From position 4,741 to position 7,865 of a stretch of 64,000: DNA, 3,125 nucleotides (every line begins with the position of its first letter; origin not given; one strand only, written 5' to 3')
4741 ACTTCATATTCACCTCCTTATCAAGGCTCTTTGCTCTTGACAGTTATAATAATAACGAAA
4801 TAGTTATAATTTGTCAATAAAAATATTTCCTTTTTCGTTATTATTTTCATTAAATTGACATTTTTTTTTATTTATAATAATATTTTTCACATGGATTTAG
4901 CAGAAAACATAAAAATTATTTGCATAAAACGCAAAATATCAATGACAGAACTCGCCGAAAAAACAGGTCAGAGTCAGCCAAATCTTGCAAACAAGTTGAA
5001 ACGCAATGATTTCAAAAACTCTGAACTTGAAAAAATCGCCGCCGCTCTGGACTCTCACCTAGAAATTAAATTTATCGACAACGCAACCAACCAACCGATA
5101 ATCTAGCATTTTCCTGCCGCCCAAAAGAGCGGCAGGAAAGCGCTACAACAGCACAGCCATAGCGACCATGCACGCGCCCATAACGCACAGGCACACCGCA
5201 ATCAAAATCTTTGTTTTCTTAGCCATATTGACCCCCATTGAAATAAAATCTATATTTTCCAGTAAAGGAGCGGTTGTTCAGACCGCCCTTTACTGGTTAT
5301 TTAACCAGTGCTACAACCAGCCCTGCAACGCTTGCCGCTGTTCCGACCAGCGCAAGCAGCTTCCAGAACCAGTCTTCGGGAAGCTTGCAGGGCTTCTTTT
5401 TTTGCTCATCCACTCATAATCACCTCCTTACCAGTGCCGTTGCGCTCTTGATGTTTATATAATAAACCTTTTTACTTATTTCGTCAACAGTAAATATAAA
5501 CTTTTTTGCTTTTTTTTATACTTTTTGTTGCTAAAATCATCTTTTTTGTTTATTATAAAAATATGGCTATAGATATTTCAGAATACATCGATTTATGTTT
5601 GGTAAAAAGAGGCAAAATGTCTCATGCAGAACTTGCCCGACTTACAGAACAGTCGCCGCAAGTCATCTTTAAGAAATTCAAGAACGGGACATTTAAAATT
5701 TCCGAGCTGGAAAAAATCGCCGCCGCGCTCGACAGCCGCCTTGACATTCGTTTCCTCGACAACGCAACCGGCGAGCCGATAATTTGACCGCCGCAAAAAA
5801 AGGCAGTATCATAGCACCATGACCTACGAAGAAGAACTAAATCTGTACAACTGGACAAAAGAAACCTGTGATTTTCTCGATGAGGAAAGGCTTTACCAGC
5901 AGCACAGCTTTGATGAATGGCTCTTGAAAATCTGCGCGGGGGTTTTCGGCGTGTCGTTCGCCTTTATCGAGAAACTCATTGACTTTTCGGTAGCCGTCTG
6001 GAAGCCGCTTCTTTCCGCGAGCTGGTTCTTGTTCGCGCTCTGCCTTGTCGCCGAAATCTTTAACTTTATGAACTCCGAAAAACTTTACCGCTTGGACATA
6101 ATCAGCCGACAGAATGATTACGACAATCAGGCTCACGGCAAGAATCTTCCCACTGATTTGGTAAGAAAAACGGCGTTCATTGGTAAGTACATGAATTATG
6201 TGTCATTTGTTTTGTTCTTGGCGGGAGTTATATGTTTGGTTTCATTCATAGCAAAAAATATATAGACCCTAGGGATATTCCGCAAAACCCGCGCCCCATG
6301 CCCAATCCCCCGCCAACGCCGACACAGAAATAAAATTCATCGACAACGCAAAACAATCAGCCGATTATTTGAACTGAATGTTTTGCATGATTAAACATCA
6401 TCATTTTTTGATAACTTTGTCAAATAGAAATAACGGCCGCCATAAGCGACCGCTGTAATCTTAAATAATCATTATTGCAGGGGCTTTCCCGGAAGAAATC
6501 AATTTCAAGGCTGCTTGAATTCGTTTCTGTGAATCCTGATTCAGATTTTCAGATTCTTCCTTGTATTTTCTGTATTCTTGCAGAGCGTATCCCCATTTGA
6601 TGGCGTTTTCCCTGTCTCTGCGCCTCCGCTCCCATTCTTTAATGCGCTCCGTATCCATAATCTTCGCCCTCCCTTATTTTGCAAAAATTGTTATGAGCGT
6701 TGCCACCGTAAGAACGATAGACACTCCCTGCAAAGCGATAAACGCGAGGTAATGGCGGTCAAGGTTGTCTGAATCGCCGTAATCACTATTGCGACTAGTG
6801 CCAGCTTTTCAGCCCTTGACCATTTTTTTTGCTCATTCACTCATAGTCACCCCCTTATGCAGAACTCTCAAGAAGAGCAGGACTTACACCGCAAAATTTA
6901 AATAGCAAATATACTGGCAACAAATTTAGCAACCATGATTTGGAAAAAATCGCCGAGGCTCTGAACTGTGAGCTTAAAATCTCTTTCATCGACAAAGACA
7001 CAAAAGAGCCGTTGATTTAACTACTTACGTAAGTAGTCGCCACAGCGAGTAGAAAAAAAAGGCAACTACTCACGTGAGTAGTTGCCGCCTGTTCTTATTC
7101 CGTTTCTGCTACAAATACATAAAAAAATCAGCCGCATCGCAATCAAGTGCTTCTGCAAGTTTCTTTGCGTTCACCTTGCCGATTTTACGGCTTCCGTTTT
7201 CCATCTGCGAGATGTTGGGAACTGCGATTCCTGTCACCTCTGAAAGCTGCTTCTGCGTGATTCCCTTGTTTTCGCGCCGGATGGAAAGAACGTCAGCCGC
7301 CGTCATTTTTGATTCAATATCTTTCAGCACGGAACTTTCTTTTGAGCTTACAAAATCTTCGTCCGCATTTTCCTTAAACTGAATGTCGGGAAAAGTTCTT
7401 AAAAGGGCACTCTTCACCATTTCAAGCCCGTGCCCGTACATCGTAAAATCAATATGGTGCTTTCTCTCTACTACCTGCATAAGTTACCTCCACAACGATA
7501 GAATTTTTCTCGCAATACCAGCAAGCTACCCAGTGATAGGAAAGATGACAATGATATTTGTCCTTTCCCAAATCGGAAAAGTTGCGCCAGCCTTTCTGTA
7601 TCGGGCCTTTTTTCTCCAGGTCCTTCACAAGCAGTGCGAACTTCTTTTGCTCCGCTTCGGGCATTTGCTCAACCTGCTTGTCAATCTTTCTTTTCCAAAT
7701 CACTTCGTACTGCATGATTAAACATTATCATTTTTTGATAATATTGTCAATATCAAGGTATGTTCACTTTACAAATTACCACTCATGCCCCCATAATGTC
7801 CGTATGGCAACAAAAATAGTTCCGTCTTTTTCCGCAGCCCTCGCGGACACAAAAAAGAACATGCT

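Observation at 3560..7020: Tandem array of diverging cassettes: leaderless Xre-type HTH gene divergent from an operon of 25-49-aa membrane peptides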

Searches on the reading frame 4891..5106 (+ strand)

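Call 4: search_protein_families(library=pfam, proteins=[window:4891-5106:+], max_evalue=1)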
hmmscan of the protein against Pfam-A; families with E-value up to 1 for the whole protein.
window:4891-5106:+ (71 aa): 10 families
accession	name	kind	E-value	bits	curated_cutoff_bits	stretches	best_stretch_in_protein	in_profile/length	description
PF13443.12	HTH_26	-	2.6e-09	37.7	22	1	6-54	1-51/63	Cro/C1-type HTH DNA-binding domain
PF01381.28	HTH_3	-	0.00041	20.8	23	1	7-58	1-53/55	Helix-turn-helix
PF13693.12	HTH_35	-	0.0048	17.3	25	1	6-56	6-54/75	Winged helix-turn-helix DNA-binding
PF20075.5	DUF6471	-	0.0081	16.5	26.8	1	13-55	15-62/65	Domain of unknown function (DUF6471)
PF13412.12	HTH_24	-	0.0092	16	21.9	1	15-38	17-40/48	Winged helix-turn-helix DNA-binding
PF17762.8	HTH_ParB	-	0.014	15.9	22.6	1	2-37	7-42/102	ParB HTH domain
PF13744.12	HTH_37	-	0.015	15.5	27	1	4-60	20-78/80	Helix-turn-helix domain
PF12746.13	GNAT_acetyltran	-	0.078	13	26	1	16-66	76-130/243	GNAT acetyltransferase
PF04967.18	HTH_10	-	0.12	12.7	23.1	1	13-38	21-46/53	HTH DNA binding domain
PF12802.13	MarR_2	-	0.28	11.8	27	1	16-38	21-43/61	MarR family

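Call 73: search_protein_families(library=ncbifam, proteins=[window:4891-5106:+], max_evalue=1)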
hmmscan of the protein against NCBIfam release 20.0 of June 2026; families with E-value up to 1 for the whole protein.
window:4891-5106:+ (71 aa): 3 families
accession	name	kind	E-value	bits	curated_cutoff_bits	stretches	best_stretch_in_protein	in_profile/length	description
NF001058.0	PRK00117.4-1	equivalog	0.013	15.6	194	1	12-64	62-111/214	recombination regulator RecX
NF007271.0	PRK09726.1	equivalog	0.016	15.2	79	1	2-64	12-75/88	type II toxin-antitoxin system antitoxin HipB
NF033788.1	HTH_metalloreg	subfamily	0.1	12.4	55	1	13-37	23-47/77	metalloregulator ArsR/SmtB family transcription factor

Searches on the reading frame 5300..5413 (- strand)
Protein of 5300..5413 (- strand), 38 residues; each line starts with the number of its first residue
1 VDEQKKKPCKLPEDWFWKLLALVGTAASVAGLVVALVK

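Call 23: search_protein_families(library=pfam, proteins=[window:5300-5413:-], max_evalue=10)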
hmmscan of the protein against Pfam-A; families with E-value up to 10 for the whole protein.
seq(38 aa): 0 families

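Call 24: search_protein_families(library=phrogs, proteins=[window:5300-5413:-], max_evalue=10)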
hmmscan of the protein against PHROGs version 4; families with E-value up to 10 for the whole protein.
seq(38 aa): 1 family
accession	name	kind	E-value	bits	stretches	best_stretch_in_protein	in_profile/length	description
phrog_11800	-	moron, auxiliary metabolic gene and host takeover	0.055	14.4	1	3-37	7-41/84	membrane protein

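Call 41: search_protein_families(library=padloc, proteins=[window:5300-5413:-], max_evalue=1)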
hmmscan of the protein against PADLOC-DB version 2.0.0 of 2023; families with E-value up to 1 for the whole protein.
seq(38 aa): 1 family
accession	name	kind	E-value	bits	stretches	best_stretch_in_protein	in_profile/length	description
PDLC03179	Specificity_I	-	0.036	10.9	1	4-23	383-402/589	Type I specificity subunit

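Call 73: search_protein_families(library=ncbifam, proteins=[window:5300-5413:-], max_evalue=1)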
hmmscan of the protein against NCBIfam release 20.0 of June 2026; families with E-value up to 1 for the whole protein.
seq(38 aa): 0 families

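Call 74: search_dna_similar(query=window:5300-5413:-, collection=phages, mode=protein, max_evalue=10, max_rows=10)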
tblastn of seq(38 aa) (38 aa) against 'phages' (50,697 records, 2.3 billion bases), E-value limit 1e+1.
No match.

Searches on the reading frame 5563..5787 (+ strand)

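Call 4: search_protein_families(library=pfam, proteins=[window:5563-5787:+], max_evalue=1)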
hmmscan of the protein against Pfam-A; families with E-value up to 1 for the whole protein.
window:5563-5787:+ (74 aa): 5 families
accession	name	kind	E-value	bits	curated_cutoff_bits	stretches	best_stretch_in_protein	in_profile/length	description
PF13443.12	HTH_26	-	7.2e-05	23.4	22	1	17-58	9-52/63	Cro/C1-type HTH DNA-binding domain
PF01381.28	HTH_3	-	0.0096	16.4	23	1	16-61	7-53/55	Helix-turn-helix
PF20075.5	DUF6471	-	0.026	14.8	26.8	1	7-58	7-62/65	Domain of unknown function (DUF6471)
PF22780.1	HI0933_like_1st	-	0.063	13.5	27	1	12-55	118-163/165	HI0933-like protein barrel and H2TH domain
PF11836.14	Phage_TAC_11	-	0.11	13.1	27.8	0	22-53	23-54/96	Phage tail tube protein, GTA-gp10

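Call 73: search_protein_families(library=ncbifam, proteins=[window:5563-5787:+], max_evalue=1)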
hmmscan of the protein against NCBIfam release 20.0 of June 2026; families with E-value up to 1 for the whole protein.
window:5563-5787:+ (74 aa): 1 family
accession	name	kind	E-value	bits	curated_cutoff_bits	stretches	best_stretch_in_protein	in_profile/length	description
NF002093.0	PRK00933.1-3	equivalog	0.051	13.6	171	1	5-41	20-56/161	rRNA maturation protein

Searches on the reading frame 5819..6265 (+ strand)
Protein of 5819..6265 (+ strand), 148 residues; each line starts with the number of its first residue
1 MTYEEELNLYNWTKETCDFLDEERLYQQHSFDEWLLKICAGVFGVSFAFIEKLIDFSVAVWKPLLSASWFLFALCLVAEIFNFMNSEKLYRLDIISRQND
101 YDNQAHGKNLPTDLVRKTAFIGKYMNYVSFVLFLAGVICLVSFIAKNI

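Call 4: search_protein_families(library=pfam, proteins=[window:5819-6265:+], max_evalue=1)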
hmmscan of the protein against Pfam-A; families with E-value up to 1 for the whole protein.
window:5819-6265:+ (148 aa): 0 families

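Call 41: search_protein_families(library=padloc, proteins=[window:5819-6265:+], max_evalue=1)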
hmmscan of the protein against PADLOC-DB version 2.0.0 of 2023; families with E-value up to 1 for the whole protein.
window:5819-6265:+ (148 aa): 0 families

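Call 42: search_protein_families(library=phrogs, proteins=[window:5819-6265:+], max_evalue=0.1)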
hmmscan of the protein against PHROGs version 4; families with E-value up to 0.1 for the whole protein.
window:5819-6265:+ (148 aa): 1 family
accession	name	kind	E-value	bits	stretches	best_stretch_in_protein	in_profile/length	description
phrog_33664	-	unknown function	0.095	13.9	0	27-87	34-86/118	-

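Call 73: search_protein_families(library=ncbifam, proteins=[window:5819-6265:+], max_evalue=1)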
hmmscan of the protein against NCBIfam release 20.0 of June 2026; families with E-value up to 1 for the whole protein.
window:5819-6265:+ (148 aa): 0 families

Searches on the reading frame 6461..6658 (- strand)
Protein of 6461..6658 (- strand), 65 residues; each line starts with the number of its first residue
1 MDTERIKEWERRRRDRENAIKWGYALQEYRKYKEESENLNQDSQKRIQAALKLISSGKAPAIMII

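Call 4: search_protein_families(library=pfam, proteins=[window:6461-6658:-], max_evalue=1)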
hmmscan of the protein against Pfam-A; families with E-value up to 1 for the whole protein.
window:6461-6658:- (65 aa): 6 families
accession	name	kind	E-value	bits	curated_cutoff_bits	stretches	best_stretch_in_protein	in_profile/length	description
PF06552.18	TOM20_plant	-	0.017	15.3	20.6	1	11-64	20-74/187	Plant specific mitochondrial import receptor subunit TOM20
PF02970.22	TBCA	-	0.043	14.6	30.3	1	4-52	32-73/99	Tubulin binding cofactor A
PF06299.18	DUF1045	-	0.056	13.9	24.3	1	2-52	78-130/159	Protein of unknown function (DUF1045)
PF07933.20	DUF1681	-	0.076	13.1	29.2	1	14-46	104-136/158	Protein of unknown function (DUF1681)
PF11671.13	Apis_Csd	-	0.27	11.7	25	1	12-56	6-51/146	Complementary sex determiner protein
PF00558.24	Vpu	-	0.41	10.9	24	1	18-48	19-40/81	Vpu protein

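Call 41: search_protein_families(library=padloc, proteins=[window:6461-6658:-], max_evalue=1)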
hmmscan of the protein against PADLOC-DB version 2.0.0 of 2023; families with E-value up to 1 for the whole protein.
window:6461-6658:- (65 aa): 1 family
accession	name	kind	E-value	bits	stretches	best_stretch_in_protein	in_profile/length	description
PDLC01085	C3a181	-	0.032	12.1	1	4-54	68-118/226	Diadenylate cyclase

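Call 42: search_protein_families(library=phrogs, proteins=[window:6461-6658:-], max_evalue=0.1)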
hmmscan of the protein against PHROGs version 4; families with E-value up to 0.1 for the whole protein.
window:6461-6658:- (65 aa): 2 families
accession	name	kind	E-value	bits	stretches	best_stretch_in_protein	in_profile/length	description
phrog_11835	-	unknown function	0.016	16.1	1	1-47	132-178/206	-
phrog_27646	-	unknown function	0.022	16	1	10-62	26-79/93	-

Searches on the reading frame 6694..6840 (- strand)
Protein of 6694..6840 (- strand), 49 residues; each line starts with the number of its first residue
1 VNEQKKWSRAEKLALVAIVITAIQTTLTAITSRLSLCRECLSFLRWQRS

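Call 52: find_homologous_proteins(query=A6, max_evalue=10)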
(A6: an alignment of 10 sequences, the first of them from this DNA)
Query A6 (10 sequences) (49 aa, profile of the alignment): 22 proteins with E <= 10 among 84 candidates.
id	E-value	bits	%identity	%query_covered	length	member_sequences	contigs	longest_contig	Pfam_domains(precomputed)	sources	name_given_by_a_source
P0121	5.2e-8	50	78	73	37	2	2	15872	-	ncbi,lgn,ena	-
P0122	2.3e-7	48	56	37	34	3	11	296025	-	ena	-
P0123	5.2e-7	47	77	63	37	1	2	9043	-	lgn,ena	-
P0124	5.5e-7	47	-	-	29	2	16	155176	-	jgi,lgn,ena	-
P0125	1.6e-6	46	-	-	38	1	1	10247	-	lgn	-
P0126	3.4e-6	45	-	-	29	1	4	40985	-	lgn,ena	-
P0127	1.1e-5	43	-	-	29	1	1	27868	-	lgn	-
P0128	1.1e-5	43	-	-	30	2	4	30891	-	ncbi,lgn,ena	-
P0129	6.6e-5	41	-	-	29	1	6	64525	-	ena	-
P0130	6.7e-5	41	75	33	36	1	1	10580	-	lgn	-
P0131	9.3e-5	40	-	-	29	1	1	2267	-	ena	-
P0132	5.8e-4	38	-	-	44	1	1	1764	-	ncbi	-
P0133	6.1e-4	37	-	-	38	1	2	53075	-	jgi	-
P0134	1.2e-3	37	50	37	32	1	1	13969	-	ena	-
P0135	4.2e-3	35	80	61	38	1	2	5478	-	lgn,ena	-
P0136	7.0e-3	34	79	59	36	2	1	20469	-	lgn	-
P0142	4.7e+0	25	-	-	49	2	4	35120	-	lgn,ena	-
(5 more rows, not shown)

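Call 55: find_encoding_contigs(protein=P0121, flank=3000, max_places=4)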
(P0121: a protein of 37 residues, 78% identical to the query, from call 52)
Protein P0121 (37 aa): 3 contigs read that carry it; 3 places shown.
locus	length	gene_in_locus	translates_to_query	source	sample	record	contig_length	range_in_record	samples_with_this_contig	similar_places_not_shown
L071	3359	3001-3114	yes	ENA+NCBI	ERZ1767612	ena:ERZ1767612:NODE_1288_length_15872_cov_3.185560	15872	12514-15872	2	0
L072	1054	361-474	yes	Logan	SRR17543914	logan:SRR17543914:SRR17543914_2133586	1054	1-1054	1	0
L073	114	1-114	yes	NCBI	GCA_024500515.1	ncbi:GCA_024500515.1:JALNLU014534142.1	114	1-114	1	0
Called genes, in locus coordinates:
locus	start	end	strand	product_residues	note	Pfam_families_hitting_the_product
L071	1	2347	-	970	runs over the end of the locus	PF02463:SMC_N, PF13304:AAA_21 (weak), PF13555:AAA_29 (faint), PF02601:Exonuc_VII_L (faint), PF19220:Rod_CreS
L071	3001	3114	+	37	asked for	-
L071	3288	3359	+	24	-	?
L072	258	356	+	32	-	-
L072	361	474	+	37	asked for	-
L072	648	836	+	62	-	-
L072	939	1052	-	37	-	?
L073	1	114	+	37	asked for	?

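Call 59: find_encoding_contigs(protein=P0133, flank=3000, max_places=3)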
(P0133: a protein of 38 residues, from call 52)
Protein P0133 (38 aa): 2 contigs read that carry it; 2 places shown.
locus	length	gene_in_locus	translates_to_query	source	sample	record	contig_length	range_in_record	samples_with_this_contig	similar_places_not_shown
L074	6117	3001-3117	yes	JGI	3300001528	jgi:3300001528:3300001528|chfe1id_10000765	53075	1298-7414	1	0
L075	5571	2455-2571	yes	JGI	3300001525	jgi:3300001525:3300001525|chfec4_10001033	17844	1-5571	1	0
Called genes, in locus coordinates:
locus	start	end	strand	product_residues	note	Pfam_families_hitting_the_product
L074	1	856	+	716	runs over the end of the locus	?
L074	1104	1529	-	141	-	PF15919:HicB_lk_antitox, PF15970:HicB-like_2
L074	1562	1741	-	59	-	PF07927:HicA_toxin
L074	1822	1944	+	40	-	-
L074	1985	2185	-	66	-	PF21983:NikA-like (weak)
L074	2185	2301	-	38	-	-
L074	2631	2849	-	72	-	PF13443:HTH_26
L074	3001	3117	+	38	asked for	-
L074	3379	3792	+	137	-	PF15919:HicB_lk_antitox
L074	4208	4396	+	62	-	-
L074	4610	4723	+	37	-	-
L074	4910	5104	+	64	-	PF21983:NikA-like (weak)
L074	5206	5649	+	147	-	PF18894:PhageMetallopep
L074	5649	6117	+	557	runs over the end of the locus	PF03354:TerL_ATPase, PF20441:TerL_nuclease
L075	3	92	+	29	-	?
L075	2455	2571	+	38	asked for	-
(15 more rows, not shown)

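Call 60: find_encoding_contigs(protein=P0142, flank=3000, max_places=3)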
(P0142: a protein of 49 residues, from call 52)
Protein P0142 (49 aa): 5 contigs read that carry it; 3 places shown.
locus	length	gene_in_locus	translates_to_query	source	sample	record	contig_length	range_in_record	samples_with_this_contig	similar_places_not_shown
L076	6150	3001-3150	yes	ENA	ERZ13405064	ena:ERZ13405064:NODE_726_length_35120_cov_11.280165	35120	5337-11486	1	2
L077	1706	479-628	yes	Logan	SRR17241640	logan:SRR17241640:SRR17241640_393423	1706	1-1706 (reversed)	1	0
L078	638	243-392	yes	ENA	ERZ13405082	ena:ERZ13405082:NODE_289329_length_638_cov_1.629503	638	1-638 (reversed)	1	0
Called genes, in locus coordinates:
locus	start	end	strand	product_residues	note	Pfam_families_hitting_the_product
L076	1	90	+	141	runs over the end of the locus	-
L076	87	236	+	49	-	-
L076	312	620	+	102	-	PF14359:DUF4406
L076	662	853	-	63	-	PF21983:NikA-like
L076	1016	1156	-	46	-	-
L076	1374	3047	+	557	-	PF03354:TerL_ATPase, PF20441:TerL_nuclease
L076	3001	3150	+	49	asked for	-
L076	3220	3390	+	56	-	-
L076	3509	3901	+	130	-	PF05866:RusA (weak)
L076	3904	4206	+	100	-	-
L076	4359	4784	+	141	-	PF03196:DUF261 (weak)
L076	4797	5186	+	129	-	-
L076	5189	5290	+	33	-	-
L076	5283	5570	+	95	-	-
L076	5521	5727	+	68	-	-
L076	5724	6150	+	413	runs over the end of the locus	PF04860:Phage_portal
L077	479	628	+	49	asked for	-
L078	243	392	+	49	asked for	-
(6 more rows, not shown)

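Call 61: find_encoding_contigs(protein=P0136, flank=3000, max_places=3)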
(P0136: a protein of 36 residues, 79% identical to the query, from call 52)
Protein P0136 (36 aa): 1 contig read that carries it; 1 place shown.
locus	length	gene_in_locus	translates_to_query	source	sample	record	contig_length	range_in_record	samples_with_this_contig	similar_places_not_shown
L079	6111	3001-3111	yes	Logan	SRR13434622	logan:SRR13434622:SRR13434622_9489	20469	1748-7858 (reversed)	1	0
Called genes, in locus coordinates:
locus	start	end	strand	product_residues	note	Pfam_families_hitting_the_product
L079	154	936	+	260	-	PF00574:CLP_protease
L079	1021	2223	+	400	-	PF05065:Phage_capsid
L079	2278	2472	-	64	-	PF21983:NikA-like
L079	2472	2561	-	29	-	-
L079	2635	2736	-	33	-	-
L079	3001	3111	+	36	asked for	-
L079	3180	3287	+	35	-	-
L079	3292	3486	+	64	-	-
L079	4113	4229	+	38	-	-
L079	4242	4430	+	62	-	-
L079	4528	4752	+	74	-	-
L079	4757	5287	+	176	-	PF24163:HCP (weak)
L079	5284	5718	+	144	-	-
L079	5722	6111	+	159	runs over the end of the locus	-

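Call 85: search_protein_families(library=pfam, proteins=[L079:3292-3486:+, L079:4242-4430:+, L074:4208-4396:+, L079:2278-2472:-, L076:3220-3390:+, L072:648-836:+], max_evalue=0.1)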
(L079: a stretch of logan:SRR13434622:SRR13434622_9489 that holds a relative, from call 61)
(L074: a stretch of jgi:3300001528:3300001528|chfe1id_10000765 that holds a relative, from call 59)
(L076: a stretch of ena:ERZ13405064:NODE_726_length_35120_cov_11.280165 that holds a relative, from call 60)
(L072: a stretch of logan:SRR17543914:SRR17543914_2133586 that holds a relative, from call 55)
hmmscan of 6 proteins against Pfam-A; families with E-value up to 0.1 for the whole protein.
L079:3292-3486:+ (64 aa): 2 families
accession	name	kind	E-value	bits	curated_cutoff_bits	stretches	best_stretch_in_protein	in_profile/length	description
PF21983.2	NikA-like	-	0.00021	21.8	27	1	28-64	5-41/72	Mobilization protein NikA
PF01402.27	RHH_1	-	0.028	14.8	20.5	1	32-54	4-26/39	Ribbon-helix-helix protein, copG family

L079:4242-4430:+ (62 aa): 0 families

L074:4208-4396:+ (62 aa): 0 families

L079:2278-2472:- (64 aa): 1 family
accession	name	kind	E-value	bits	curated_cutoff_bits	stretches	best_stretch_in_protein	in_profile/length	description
PF21983.2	NikA-like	-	6.8e-08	33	27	1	26-63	2-39/72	Mobilization protein NikA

L076:3220-3390:+ (56 aa): 1 family
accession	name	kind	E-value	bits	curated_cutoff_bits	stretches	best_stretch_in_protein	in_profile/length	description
PF04193.19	PQ-loop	-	0.079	13.2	22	1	3-27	4-28/61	PQ loop repeat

L072:648-836:+ (62 aa): 3 families
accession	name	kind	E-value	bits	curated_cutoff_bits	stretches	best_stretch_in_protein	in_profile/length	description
PF21983.2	NikA-like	-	0.00017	22.1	27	1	34-57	12-35/72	Mobilization protein NikA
PF08681.18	TacA1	-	0.002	18.5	21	1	34-59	7-32/80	Antitoxin TacA 1-like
PF19891.5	DUF6364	-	0.057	14.3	27.3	1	36-56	12-32/70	Family of unknown function (DUF6364)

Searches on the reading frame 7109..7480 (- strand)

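Call 4: search_protein_families(library=pfam, proteins=[window:7109-7480:-], max_evalue=1)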
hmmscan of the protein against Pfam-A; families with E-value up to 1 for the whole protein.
window:7109-7480:- (123 aa): 12 families
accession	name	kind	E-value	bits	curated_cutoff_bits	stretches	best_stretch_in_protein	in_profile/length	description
PF01381.28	HTH_3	-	3.1e-13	50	23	1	68-118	4-54/55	Helix-turn-helix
PF13443.12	HTH_26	-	1.6e-07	31.9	22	1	66-120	3-58/63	Cro/C1-type HTH DNA-binding domain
PF12844.13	HTH_19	-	5.4e-07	29.9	30.2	1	69-119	8-58/64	Helix-turn-helix domain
PF13560.12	HTH_31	-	7.2e-06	26.7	27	1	64-117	5-59/64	Helix-turn-helix domain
PF13413.12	HTH_25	-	0.001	19.3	24.6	1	65-96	2-33/62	Helix-turn-helix domain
PF13744.12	HTH_37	-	0.001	19.3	27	1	56-97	14-55/80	Helix-turn-helix domain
PF15731.11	MqsA_antitoxin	-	0.0014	19.2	30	1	36-100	45-109/131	Antitoxin component of bacterial toxin-antitoxin system, MqsA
PF13412.12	HTH_24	-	0.0059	16.6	21.9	1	69-92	13-36/48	Winged helix-turn-helix DNA-binding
PF06977.17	SdiA-regulated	-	0.0088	15.7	21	1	23-86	167-229/249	SdiA-regulated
PF12802.13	MarR_2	-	0.021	15.4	27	1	60-92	6-39/61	MarR family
PF20317.4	HTH_60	-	0.089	13.6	24.1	1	64-111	9-56/140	Helix-turn-helix domain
PF01047.28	MarR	-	0.12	12.7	24.6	0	60-93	4-37/59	MarR family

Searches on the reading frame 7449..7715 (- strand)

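Call 4: search_protein_families(library=pfam, proteins=[window:7449-7715:-], max_evalue=1)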
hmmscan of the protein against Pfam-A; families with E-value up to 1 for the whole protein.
window:7449-7715:- (88 aa): 2 families
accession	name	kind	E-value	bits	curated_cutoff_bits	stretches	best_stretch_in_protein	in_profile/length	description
PF15738.11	YafQ_toxin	-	0.033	14.9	30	1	5-76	3-78/88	Bacterial toxin of type II toxin-antitoxin system, YafQ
PF17363.7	DUF5388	-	0.14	13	26.1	1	10-36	36-62/64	Family of unknown function (DUF5388)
